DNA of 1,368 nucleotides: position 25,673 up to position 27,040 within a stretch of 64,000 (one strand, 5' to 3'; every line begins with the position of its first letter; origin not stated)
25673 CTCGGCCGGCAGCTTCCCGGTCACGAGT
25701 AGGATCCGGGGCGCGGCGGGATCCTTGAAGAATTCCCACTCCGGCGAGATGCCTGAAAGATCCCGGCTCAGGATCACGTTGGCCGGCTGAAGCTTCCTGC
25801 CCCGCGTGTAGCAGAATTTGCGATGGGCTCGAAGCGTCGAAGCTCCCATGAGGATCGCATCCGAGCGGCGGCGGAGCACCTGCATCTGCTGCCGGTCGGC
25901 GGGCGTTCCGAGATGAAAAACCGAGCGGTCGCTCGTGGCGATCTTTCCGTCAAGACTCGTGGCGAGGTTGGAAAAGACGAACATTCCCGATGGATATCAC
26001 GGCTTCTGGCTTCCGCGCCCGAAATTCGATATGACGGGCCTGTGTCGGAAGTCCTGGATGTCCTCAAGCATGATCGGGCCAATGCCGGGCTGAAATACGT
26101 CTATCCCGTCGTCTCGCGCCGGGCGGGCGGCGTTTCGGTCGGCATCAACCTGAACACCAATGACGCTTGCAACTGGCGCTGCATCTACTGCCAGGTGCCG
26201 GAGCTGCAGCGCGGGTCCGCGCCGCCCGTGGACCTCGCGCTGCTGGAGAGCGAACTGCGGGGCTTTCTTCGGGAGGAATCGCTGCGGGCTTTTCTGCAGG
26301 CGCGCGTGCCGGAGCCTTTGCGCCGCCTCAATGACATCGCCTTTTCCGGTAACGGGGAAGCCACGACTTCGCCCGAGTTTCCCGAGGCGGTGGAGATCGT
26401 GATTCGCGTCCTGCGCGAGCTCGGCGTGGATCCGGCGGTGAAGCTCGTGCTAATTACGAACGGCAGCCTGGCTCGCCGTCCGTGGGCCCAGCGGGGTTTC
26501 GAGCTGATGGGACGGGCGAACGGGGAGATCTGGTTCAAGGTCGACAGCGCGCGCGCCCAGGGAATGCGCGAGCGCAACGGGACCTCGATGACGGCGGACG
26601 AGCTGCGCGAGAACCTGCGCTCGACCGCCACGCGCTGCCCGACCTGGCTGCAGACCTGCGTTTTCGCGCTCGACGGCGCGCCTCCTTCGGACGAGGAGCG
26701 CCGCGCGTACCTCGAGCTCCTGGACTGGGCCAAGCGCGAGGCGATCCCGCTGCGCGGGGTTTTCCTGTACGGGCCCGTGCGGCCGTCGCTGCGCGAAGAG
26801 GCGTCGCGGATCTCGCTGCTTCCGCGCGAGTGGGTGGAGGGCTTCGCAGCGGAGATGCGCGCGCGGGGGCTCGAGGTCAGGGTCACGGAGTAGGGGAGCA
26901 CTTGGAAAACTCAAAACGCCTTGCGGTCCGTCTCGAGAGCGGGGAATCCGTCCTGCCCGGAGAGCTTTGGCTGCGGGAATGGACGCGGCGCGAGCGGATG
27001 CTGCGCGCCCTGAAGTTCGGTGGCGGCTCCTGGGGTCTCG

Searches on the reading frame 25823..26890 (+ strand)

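Call 11: search_protein_families(library=pfam, proteins=[window:25823-26890:+], max_evalue=0.001)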
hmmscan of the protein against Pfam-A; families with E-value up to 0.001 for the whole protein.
window:25823-26890:+ (356 aa): 1 family
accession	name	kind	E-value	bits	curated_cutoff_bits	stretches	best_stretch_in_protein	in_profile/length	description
PF04055.27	Radical_SAM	-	5.3e-06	27.1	29.5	1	111-273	2-142/166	Radical SAM superfamily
